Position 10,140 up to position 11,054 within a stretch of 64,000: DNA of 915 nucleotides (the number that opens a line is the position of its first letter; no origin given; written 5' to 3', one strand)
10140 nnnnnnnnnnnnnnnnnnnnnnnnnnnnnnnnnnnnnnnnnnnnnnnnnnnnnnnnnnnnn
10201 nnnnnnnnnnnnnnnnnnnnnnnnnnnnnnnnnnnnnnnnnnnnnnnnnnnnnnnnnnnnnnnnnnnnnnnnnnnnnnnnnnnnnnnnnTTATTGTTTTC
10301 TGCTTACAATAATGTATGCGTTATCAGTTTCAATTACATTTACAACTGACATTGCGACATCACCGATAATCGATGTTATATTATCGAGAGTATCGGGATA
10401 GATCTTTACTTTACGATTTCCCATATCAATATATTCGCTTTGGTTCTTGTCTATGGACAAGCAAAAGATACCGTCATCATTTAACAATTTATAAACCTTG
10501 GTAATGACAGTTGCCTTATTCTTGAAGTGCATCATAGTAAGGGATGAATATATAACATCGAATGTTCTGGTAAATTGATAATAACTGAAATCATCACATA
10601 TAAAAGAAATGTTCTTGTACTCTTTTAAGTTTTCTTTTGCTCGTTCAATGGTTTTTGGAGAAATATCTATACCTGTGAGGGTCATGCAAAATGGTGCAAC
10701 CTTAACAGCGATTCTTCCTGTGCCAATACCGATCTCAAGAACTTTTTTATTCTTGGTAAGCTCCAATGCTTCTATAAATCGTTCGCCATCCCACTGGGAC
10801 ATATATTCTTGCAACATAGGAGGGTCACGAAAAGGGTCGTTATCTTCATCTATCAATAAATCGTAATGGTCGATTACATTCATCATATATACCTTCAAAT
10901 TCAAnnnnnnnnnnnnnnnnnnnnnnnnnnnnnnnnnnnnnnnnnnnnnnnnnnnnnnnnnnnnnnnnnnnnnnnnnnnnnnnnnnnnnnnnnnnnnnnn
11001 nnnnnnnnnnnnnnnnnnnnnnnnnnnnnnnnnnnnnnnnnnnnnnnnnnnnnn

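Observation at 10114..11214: ~1.07-kb methyltransferase cassette bounded by copies of the rpsI 3' end (stop codon included): possible integrated or invertible element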

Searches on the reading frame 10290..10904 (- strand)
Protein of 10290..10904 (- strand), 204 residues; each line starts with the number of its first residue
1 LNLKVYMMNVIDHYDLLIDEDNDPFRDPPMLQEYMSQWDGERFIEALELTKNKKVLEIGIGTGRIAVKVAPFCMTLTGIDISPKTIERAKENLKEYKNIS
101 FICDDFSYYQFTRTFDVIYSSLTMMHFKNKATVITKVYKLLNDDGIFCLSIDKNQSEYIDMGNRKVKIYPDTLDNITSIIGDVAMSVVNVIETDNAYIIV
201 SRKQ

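Call 6: search_protein_families(library=pfam, proteins=[window:10290-10904:-])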
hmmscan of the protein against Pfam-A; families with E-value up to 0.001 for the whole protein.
window:10290-10904:- (204 aa): 13 families
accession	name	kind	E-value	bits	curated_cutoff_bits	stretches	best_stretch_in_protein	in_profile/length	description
PF13847.12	Methyltransf_31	-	1e-18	67.8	27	1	50-157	2-117/145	Methyltransferase domain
PF13649.12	Methyltransf_25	-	1.6e-17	64.4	27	1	55-145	1-97/97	Methyltransferase domain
PF08241.18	Methyltransf_11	-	2.8e-17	63.6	21.2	1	56-148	1-94/95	Methyltransferase domain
PF08242.18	Methyltransf_12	-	1.6e-14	54.8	30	1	56-147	1-98/98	Methyltransferase domain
PF13489.12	Methyltransf_23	-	3.2e-12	46.9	27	1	48-157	19-124/164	Methyltransferase domain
PF05401.17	NodS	-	5.1e-11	43.2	24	1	26-149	16-144/201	Nodulation protein S (NodS)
PF00398.26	RrnaAD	-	2.6e-07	30.5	24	1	43-115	22-94/263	Ribosomal RNA adenine dimethylase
PF02353.26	CMAS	-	2.9e-07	30.5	27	1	42-154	53-170/273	Mycolic acid cyclopropane synthetase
PF01135.25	PCMT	-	2.2e-06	28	20.3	1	42-159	64-181/210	Protein-L-isoaspartate(D-aspartate) O-methyltransferase (PCMT)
PF01209.24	Ubie_methyltran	-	1.1e-05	25.4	20.1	1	48-158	44-161/233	ubiE/COQ5 methyltransferase family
PF05175.20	MTS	-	1.2e-05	25.4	23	1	43-120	23-104/170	Methyltransferase small domain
PF03848.20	TehB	-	2.7e-05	24.1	20.4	1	43-131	22-112/193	Tellurite resistance protein TehB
PF05219.18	DREV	-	0.00081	19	26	1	50-193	93-230/265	DREV methyltransferase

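Call 9: find_encoding_contigs(protein=window:10293-10886:-, flank=6000, max_places=10)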
Protein window:10293-10886:- (198 aa): no gene with exactly this product is on record in the collection.

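Call 11: find_homologous_proteins(query=window:10293-10886:-)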
Query window:10293-10886:- (198 aa): 1958 proteins with E <= 0.001 among 2071 candidates; the best 120 are listed.
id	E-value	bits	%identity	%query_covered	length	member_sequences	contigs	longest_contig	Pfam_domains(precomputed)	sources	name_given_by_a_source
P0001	5.5e-124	429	99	100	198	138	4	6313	PF13847.13,PF00398.27,PF13489.13,PF03848.21,PF02353.27,PF05175.21,PF13649.13,PF01135.26,PF08241.19,PF08242.19,PF05401.17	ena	-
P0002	3.1e-115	401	93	99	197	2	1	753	PF13847.13,PF00398.27,PF13489.13,PF02353.27,PF05175.21,PF13649.13,PF08241.19,PF08242.19,PF05401.17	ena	-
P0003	2.1e-113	395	91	99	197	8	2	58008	PF13847.13,PF00398.27,PF13489.13,PF02353.27,PF05175.21,PF13649.13,PF01135.26,PF08241.19,PF08242.19,PF05401.17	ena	-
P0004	1.2e-111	389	89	99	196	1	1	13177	PF00398.27,PF13489.13,PF02353.27,PF08241.19,PF05401.17,PF13847.13,PF03848.21,PF05175.21,PF13649.13,PF01135.26,PF01209.25,PF08242.19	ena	-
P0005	2.5e-110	385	89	99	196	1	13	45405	PF13847.13,PF00398.27,PF13489.13,PF03848.21,PF02353.27,PF05175.21,PF13649.13,PF01135.26,PF08241.19,PF08242.19,PF05401.17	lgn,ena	-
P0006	2.6e-110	385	89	99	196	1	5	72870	PF13847.13,PF00398.27,PF13489.13,PF03848.21,PF02353.27,PF05175.21,PF13649.13,PF01135.26,PF08241.19,PF08242.19,PF05401.17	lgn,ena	-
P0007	3.2e-110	384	89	99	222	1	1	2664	PF13847.13,PF00398.27,PF13489.13,PF03848.21,PF02353.27,PF05175.21,PF13649.13,PF01135.26,PF08241.19,PF08242.19,PF05401.17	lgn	-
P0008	4.9e-110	384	89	99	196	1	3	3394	PF13847.13,PF00398.27,PF13489.13,PF03848.21,PF02353.27,PF05175.21,PF13649.13,PF01135.26,PF08241.19,PF08242.19,PF05401.17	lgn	-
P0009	8.1e-110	383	89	99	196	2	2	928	PF13847.13,PF00398.27,PF13489.13,PF03848.21,PF02353.27,PF05175.21,PF13649.13,PF01135.26,PF08241.19,PF08242.19,PF05401.17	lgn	-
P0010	9.2e-110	383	89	99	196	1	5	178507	PF13847.13,PF00398.27,PF13489.13,PF03848.21,PF02353.27,PF05175.21,PF13649.13,PF01135.26,PF08241.19,PF08242.19,PF05401.17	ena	-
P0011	1.2e-109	383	88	99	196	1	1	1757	PF13847.13,PF00398.27,PF13489.13,PF03848.21,PF02353.27,PF05175.21,PF13649.13,PF01135.26,PF08241.19,PF08242.19,PF05401.17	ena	-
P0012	1.2e-109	383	88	99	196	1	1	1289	PF13847.13,PF00398.27,PF13489.13,PF03848.21,PF02353.27,PF05175.21,PF13649.13,PF01135.26,PF08241.19,PF08242.19,PF05401.17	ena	-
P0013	1.3e-109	382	87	99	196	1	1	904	PF13847.13,PF00398.27,PF13489.13,PF03848.21,PF02353.27,PF05175.21,PF13649.13,PF01135.26,PF08241.19,PF08242.19,PF05401.17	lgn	-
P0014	1.6e-109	382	89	99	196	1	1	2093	PF13847.13,PF00398.27,PF13489.13,PF03848.21,PF02353.27,PF05175.21,PF13649.13,PF01135.26,PF08241.19,PF08242.19,PF05401.17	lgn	-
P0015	1.9e-109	382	89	99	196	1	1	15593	PF13847.13,PF00398.27,PF13489.13,PF03848.21,PF02353.27,PF05175.21,PF13649.13,PF01135.26,PF08241.19,PF08242.19,PF05401.17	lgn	-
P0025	1.2e-106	373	84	99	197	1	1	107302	PF13847.13,PF13489.13,PF03848.21,PF02353.27,PF05175.21,PF13649.13,PF01135.26,PF01209.25,PF08241.19,PF08242.19,PF05401.17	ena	-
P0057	1.9e-101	356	82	99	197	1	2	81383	PF13847.13,PF00398.27,PF13489.13,PF03848.21,PF02353.27,PF05175.21,PF13649.13,PF01209.25,PF08241.19,PF08242.19,PF05401.17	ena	-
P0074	5.4e-100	351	80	99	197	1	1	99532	PF13847.13,PF00398.27,PF13489.13,PF03848.21,PF02353.27,PF05175.21,PF13649.13,PF01135.26,PF08241.19,PF08242.19,PF05401.17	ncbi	-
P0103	1.5e-97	343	78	99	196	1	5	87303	PF13847.13,PF00398.27,PF13489.13,PF13649.13,PF08241.19,PF08242.19,PF05401.17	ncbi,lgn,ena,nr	ncbi:MAG: class I SAM-dependent methyltransferase [Clostridia bacterium]|nr:class I SAM-dependent me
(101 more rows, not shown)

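Call 12: find_encoding_contigs(protein=P0001, flank=4000, max_places=3)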
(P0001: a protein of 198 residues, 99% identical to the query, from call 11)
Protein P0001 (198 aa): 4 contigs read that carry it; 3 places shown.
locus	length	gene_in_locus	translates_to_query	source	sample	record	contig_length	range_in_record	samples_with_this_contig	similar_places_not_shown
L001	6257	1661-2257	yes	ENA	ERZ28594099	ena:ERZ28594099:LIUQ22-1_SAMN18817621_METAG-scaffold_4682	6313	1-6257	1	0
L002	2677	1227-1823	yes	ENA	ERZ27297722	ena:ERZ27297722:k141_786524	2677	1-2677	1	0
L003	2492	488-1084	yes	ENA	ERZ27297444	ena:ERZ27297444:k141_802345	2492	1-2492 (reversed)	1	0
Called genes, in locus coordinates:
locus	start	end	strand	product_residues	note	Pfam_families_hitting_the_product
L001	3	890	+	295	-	?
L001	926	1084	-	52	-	-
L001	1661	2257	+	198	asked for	PF01135:PCMT (weak), PF05401:NodS, PF02353:CMAS (weak), PF13489:Methyltransf_23, PF13847:Methyltransf_31, PF08241:Methyltransf_11, PF08242:Methyltransf_12, PF13649:Methyltransf_25, +3 more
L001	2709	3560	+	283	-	-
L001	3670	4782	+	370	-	-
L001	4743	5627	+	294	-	PF12708:Pect-lyase_RHGA_epim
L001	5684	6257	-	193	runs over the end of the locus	PF00291:PALP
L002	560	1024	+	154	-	-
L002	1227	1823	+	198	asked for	PF01135:PCMT (weak), PF05401:NodS, PF02353:CMAS (weak), PF13489:Methyltransf_23, PF13847:Methyltransf_31, PF08241:Methyltransf_11, PF08242:Methyltransf_12, PF13649:Methyltransf_25, +3 more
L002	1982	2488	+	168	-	-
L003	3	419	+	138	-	?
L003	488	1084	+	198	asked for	PF01135:PCMT (weak), PF05401:NodS, PF02353:CMAS (weak), PF13489:Methyltransf_23, PF13847:Methyltransf_31, PF08241:Methyltransf_11, PF08242:Methyltransf_12, PF13649:Methyltransf_25, +3 more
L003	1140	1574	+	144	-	PF00583:Acetyltransf_1, PF13673:Acetyltransf_10, PF13508:Acetyltransf_7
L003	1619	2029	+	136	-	PF07366:SnoaL, PF12680:SnoaL_2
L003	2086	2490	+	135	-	?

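Call 13: find_encoding_contigs(protein=P0003, flank=4000, max_places=2)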
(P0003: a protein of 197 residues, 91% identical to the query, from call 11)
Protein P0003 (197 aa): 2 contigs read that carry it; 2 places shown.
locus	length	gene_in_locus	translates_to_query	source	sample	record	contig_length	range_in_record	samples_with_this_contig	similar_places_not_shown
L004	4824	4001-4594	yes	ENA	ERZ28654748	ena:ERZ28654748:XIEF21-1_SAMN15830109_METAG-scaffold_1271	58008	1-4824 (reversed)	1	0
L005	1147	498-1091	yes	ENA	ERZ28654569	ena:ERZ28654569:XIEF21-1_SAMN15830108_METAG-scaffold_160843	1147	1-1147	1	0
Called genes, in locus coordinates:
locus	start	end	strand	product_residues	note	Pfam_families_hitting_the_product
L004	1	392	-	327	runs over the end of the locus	PF08240:ADH_N, PF00107:ADH_zinc_N, PF13602:ADH_zinc_N_2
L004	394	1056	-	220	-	PF00753:Lactamase_B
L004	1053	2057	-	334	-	PF01408:GFO_IDH_MocA, PF22725:GFO_IDH_MocA_C3, PF02894:GFO_IDH_MocA_C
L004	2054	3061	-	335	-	PF08240:ADH_N (weak), PF00107:ADH_zinc_N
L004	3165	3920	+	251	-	PF12833:HTH_18, PF00165:HTH_AraC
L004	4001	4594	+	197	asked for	PF05401:NodS, PF13489:Methyltransf_23, PF01135:PCMT (weak), PF02353:CMAS (weak), PF13847:Methyltransf_31, PF08241:Methyltransf_11, PF08242:Methyltransf_12, PF13649:Methyltransf_25, +2 more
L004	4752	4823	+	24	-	?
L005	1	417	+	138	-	?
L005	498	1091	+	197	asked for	PF05401:NodS, PF13489:Methyltransf_23, PF01135:PCMT (weak), PF02353:CMAS (weak), PF13847:Methyltransf_31, PF08241:Methyltransf_11, PF08242:Methyltransf_12, PF13649:Methyltransf_25, +2 more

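Call 14: find_encoding_contigs(protein=P0010, flank=4000, max_places=3)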
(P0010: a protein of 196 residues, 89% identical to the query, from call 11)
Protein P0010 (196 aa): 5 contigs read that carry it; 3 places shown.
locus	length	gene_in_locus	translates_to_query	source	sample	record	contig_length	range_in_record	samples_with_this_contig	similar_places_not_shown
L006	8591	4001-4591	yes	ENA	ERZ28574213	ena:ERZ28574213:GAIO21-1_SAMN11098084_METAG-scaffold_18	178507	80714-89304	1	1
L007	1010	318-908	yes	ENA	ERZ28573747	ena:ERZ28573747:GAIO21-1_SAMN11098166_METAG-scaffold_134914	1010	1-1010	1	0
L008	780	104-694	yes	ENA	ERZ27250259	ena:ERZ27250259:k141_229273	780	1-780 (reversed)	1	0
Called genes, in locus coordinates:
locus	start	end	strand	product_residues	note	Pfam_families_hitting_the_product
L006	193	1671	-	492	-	PF09547:SpoIVA_ATPase, PF20438:SpoIVA_middle, PF20439:SpoIVA_C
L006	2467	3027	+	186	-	PF28474:DUF8412, PF13376:OmdA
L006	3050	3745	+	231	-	PF18978:DUF5714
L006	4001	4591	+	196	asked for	PF05401:NodS, PF01135:PCMT (weak), PF02353:CMAS (weak), PF13489:Methyltransf_23, PF13847:Methyltransf_31, PF08241:Methyltransf_11, PF08242:Methyltransf_12, PF13649:Methyltransf_25, +3 more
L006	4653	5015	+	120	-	PF00903:Glyoxalase, PF12681:Glyoxalase_2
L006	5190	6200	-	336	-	PF02504:FA_synthesis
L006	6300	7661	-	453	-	PF02734:Dak2, PF13684:FakA-like_C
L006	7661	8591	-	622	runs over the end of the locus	PF02645:DegV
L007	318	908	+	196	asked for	PF05401:NodS, PF01135:PCMT (weak), PF02353:CMAS (weak), PF13489:Methyltransf_23, PF13847:Methyltransf_31, PF08241:Methyltransf_11, PF08242:Methyltransf_12, PF13649:Methyltransf_25, +3 more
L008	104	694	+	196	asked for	PF05401:NodS, PF01135:PCMT (weak), PF02353:CMAS (weak), PF13489:Methyltransf_23, PF13847:Methyltransf_31, PF08241:Methyltransf_11, PF08242:Methyltransf_12, PF13649:Methyltransf_25, +3 more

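Call 68: search_protein_families(library=ncbifam, proteins=[window:10293-10886:-], max_evalue=0.01)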
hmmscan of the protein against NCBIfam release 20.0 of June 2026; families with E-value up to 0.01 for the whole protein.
window:10293-10886:- (198 aa): 67 families (the best 25 are shown)
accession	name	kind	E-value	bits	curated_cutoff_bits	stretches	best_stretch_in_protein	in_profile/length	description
TIGR02072.1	BioC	equivalog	3.2e-15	56.6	184.95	1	42-145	31-134/244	malonyl-ACP O-methyltransferase BioC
NF041650.1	nod_mtase_NodS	equivalog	1.7e-13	50.7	300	1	30-136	19-132/190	nodulation methyltransferase NodS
NF043040.1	corrin_prot_MT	hypoth_equivalog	7.9e-13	48.3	180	1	44-142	40-146/216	corrinoid protein-associated methyltransferase CpaM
TIGR01983.1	UbiG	equivalog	2.7e-12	46.5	102.95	1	42-152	46-161/228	bifunctional 2-polyprenyl-6-hydroxyphenol methylase/3-demethylubiquinol 3-O-methyltransferase UbiG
NF011529.0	PRK14968.1-3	equivalog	8.1e-12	45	162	1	33-112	22-102/198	putative methyltransferase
NF041820.1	daptide_MTase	equivalog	2.9e-11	43.3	175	1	45-154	36-153/243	daptide-type RiPP biosynthesis methyltransferase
TIGR00537.1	hemK_rel_arch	hypoth_equivalog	1.6e-10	41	87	1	39-113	13-87/179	HemK2/MTQ2 family protein methyltransferase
NF000499.2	Erm23S_rRNA_broad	equivalog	3e-10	39.9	212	1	35-116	13-94/244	23S ribosomal RNA methyltransferase Erm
TIGR01934.1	MenG_MenH_UbiE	subfamily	1.6e-09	37.4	158.35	1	35-151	29-150/223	ubiquinone/menaquinone biosynthesis methyltransferase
NF008686.0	PRK11705.1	equivalog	1.6e-09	37.3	400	1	38-151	160-274/383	cyclopropane fatty acyl phospholipid synthase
TIGR00755.1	ksgA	equivalog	2.4e-09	36.9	171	1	35-110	19-94/256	16S rRNA (adenine(1518)-N(6)/adenine(1519)-N(6))-dimethyltransferase RsmA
TIGR03534.1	RF_mod_PrmC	equivalog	4e-09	36.3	199.1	1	38-114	81-162/253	peptide chain release factor N(5)-glutamine methyltransferase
NF040539.1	AST_met_ArsM_2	exception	1.2e-08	35.1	240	1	35-142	46-162/262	putative arsinothricin biosynthesis methyltransferase ArsM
NF041536.1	ArsM_DUF2284_UU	exception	1.3e-08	33.6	575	1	43-144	74-181/459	arsenite methyltransferase/DUF2284 domain selenoprotein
TIGR02021.1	BchM-ChlM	equivalog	2.4e-08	33.7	158.9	1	43-134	52-146/218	magnesium protoporphyrin IX methyltransferase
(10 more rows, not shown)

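Call 73: search_solved_structures(query=window:10293-10886:-, max_evalue=0.00001)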
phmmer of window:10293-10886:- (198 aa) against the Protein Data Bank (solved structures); distinct sequences matched with E-value up to 0.00001: 22.
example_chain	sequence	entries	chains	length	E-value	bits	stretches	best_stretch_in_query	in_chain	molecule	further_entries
5wp4_A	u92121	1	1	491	2.1e-14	57.3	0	35-143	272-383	Phosphoethanolamine N-methyltransferase 1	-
5wp5_A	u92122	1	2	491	2.5e-13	53.7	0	35-140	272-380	Phosphomethylethanolamine N-methyltransferase 2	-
3dtn_A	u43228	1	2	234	5.1e-10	42.9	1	44-155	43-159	Putative Methyltransferase MM_2633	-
3ofj_A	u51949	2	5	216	1.3e-08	38.3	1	33-134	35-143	Nodulation protein S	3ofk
4r6w_A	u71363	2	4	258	1.1e-07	35.3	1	36-143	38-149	Phosphoethanolamine N-methyltransferase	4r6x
3ujd_A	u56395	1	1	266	2.9e-07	33.9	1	36-143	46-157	Phosphoethanolamine N-methyltransferase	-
3uj6_A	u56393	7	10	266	3e-07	33.9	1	36-143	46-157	Phosphoethanolamine N-methyltransferase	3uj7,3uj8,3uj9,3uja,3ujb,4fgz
7wzf_A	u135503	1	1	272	1e-06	32.2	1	45-122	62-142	YunM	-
4mwz_A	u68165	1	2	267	1.2e-06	32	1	37-144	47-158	Phosphoethanolamine N-methyltransferase, putative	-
3ujc_A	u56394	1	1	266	1.2e-06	31.9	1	36-143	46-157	Phosphoethanolamine N-methyltransferase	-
3mgg_A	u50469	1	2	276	1.2e-06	31.9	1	47-143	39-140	Methyltransferase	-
4iv0_A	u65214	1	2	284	1.4e-06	31.7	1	37-144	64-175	Phosphoethanolamine N-methyltransferase, putative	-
3ccf_A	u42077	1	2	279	1.8e-06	31.4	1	31-144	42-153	Cyclopropane-fatty-acyl-phospholipid synthase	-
1vl5_A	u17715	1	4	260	1.8e-06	31.3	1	36-148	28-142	unknown conserved protein BH2331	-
5dly_A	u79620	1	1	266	3.9e-06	30.3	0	48-149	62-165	plantazolicin methyltransferase BamL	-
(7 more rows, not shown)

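Call 86: find_encoding_contigs(protein=P0103, flank=2500, max_places=4)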
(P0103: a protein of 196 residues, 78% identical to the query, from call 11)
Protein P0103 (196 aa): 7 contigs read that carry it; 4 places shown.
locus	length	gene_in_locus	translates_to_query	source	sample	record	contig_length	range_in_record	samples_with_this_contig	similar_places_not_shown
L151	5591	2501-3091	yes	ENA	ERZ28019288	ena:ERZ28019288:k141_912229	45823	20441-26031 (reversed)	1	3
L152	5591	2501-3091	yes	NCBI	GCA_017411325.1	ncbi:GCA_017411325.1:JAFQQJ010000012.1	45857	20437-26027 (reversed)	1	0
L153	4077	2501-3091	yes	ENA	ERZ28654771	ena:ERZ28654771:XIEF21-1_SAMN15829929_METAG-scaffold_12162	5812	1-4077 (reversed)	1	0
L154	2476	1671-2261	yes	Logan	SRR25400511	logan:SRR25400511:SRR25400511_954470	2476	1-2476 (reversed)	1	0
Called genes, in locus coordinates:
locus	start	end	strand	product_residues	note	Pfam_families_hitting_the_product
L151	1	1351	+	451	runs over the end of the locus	PF00395:SLH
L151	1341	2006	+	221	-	PF14681:UPRTase, PF00156:Pribosyltran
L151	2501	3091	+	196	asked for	PF05401:NodS, PF13489:Methyltransf_23, PF00398:RrnaAD (weak), PF13847:Methyltransf_31, PF08241:Methyltransf_11, PF08242:Methyltransf_12, PF13649:Methyltransf_25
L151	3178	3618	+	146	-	PF00583:Acetyltransf_1, PF13673:Acetyltransf_10, PF13508:Acetyltransf_7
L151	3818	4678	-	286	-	PF00892:EamA, PF03151:TPT (faint), PF00892:EamA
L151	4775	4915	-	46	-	-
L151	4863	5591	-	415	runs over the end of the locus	PF01408:GFO_IDH_MocA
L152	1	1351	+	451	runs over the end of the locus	PF00395:SLH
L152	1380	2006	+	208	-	PF14681:UPRTase, PF00156:Pribosyltran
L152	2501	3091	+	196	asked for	PF05401:NodS, PF13489:Methyltransf_23, PF00398:RrnaAD (weak), PF13847:Methyltransf_31, PF08241:Methyltransf_11, PF08242:Methyltransf_12, PF13649:Methyltransf_25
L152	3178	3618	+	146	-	PF00583:Acetyltransf_1, PF13673:Acetyltransf_10, PF13508:Acetyltransf_7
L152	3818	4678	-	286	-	PF00892:EamA, PF03151:TPT (faint), PF00892:EamA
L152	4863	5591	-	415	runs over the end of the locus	PF01408:GFO_IDH_MocA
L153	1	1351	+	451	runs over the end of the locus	PF00395:SLH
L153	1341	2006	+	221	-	PF14681:UPRTase, PF00156:Pribosyltran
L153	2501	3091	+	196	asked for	PF05401:NodS, PF13489:Methyltransf_23, PF00398:RrnaAD (weak), PF13847:Methyltransf_31, PF08241:Methyltransf_11, PF08242:Methyltransf_12, PF13649:Methyltransf_25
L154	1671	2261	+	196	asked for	PF05401:NodS, PF13489:Methyltransf_23, PF00398:RrnaAD (weak), PF13847:Methyltransf_31, PF08241:Methyltransf_11, PF08242:Methyltransf_12, PF13649:Methyltransf_25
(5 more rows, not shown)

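Call 87: find_encoding_contigs(protein=P0025, flank=2500, max_places=2)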
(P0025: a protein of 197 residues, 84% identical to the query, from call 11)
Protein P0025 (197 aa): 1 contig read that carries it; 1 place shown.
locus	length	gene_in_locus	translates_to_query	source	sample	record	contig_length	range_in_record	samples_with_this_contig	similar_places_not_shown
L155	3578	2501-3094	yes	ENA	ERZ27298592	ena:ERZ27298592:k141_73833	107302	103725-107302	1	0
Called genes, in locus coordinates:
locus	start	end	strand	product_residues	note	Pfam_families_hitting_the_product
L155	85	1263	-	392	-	PF01408:GFO_IDH_MocA, PF02894:GFO_IDH_MocA_C, PF22725:GFO_IDH_MocA_C3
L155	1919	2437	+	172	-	PF25753:SF0329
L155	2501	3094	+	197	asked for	PF05401:NodS, PF01135:PCMT (weak), PF01209:Ubie_methyltran (weak), PF13489:Methyltransf_23, PF13847:Methyltransf_31, PF08241:Methyltransf_11, PF08242:Methyltransf_12, PF13649:Methyltransf_25, +3 more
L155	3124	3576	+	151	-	?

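Call 92: find_encoding_contigs(protein=P0074, flank=10000, max_places=2)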
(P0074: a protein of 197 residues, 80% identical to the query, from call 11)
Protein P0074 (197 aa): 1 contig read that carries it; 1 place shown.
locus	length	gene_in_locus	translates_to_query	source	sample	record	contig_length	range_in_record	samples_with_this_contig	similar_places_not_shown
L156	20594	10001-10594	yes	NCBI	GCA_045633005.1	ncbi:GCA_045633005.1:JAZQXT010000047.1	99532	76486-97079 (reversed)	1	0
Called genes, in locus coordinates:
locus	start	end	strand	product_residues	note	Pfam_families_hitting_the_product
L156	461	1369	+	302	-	-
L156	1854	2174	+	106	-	PF01844:HNH (faint)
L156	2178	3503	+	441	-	PF01554:MatE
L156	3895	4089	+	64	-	PF02597:ThiS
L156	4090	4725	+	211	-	PF00899:ThiF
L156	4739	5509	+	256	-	PF05690:ThiG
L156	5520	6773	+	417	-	PF04055:Radical_SAM, PF06968:BATS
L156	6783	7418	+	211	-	PF02581:TMP-TENI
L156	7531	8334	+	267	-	PF08543:Phos_pyr_kin, PF00294:PfkB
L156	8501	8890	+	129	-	PF00581:Rhodanese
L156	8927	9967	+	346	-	PF08240:ADH_N, PF00107:ADH_zinc_N, PF13602:ADH_zinc_N_2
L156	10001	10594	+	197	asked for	PF05401:NodS, PF03848:TehB (weak), PF13489:Methyltransf_23, PF02353:CMAS (weak), PF13847:Methyltransf_31, PF08241:Methyltransf_11, PF08242:Methyltransf_12, PF13649:Methyltransf_25, +3 more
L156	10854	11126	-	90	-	-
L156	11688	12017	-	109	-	PF05016:ParE_toxin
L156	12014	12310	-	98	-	PF02604:PhdYeFM_antitox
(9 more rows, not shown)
